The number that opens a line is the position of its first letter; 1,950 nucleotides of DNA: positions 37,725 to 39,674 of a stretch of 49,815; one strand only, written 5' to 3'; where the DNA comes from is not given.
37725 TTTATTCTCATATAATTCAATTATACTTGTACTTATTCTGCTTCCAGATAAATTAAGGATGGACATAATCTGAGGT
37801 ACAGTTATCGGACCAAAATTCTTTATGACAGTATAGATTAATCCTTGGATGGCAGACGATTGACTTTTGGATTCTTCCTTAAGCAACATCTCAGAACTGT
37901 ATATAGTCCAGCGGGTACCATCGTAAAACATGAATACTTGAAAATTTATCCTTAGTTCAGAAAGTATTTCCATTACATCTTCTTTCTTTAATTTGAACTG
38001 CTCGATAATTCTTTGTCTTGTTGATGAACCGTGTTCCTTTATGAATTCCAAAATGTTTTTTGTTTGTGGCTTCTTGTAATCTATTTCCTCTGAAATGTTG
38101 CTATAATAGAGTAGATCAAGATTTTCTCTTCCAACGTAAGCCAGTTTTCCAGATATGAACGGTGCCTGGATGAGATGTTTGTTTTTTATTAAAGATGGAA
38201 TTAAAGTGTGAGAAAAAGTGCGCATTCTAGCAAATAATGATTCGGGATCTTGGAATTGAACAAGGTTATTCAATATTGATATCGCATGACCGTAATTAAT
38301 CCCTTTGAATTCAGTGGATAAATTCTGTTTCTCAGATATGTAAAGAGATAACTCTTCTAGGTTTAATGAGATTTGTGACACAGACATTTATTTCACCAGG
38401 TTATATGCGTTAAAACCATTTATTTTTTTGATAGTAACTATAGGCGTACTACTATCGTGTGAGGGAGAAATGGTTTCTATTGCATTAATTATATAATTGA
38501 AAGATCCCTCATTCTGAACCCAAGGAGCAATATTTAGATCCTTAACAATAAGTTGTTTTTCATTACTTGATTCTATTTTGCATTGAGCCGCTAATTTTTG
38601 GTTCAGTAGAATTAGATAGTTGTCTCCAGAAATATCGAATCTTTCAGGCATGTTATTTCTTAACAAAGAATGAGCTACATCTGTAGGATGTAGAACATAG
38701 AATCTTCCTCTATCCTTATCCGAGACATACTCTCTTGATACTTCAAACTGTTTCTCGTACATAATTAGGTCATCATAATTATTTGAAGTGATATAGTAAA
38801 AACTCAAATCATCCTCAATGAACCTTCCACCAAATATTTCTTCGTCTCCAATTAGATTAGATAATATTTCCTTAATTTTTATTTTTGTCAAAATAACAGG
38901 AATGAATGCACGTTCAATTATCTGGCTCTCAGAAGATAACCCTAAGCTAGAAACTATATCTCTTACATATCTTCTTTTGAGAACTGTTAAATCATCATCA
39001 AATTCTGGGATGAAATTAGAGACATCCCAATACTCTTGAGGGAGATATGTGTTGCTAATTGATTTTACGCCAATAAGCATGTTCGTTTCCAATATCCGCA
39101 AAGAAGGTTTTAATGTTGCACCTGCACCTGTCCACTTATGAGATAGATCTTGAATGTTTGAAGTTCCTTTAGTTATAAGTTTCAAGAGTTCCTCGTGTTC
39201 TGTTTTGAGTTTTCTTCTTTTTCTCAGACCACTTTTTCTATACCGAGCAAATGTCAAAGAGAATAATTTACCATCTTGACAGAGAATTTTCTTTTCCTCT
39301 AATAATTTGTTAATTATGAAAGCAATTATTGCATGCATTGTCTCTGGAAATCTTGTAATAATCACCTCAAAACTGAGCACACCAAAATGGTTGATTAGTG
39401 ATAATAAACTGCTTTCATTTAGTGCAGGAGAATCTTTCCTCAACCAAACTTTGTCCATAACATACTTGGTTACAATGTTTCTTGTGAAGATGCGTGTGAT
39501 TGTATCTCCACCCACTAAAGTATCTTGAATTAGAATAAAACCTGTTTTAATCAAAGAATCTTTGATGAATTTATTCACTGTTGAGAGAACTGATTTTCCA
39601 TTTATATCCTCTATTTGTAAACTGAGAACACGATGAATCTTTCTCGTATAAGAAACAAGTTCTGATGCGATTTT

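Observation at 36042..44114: Giant Lhr-type helicase fused to a winged-helix/YcaQ-AlkZ-like array, followed in frame by a second protein made of the same modules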

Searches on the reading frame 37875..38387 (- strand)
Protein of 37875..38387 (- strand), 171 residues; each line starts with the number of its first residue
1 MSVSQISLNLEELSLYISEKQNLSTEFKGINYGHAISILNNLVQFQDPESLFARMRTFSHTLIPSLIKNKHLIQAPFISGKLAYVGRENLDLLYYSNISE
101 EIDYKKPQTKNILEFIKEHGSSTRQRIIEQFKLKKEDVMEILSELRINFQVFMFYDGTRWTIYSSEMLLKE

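Call 68: search_protein_families(library=pfam, proteins=[window:37875-38387:-], max_evalue=10)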
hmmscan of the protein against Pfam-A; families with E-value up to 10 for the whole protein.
seq(171 aa): 2 families
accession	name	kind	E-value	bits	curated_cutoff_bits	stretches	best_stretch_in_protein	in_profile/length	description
PF20291.3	MC5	-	0.018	15.3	25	1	41-123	70-147/167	ABC-three component (ABC-3C) system Middle Component 5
PF07765.17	KIP1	-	0.17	12.4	33.9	1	108-151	26-68/74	KIP1-like protein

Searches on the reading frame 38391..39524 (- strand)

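Call 10: search_protein_families(library=pfam, proteins=[window:38391-39524:-], max_evalue=10)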
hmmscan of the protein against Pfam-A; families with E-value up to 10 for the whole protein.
seq(378 aa): 1 family
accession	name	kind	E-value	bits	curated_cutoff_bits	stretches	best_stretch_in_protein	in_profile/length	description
PF06034.16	DUF919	-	0.02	15.1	21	1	102-130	18-46/62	Nucleopolyhedrovirus protein of unknown function (DUF919)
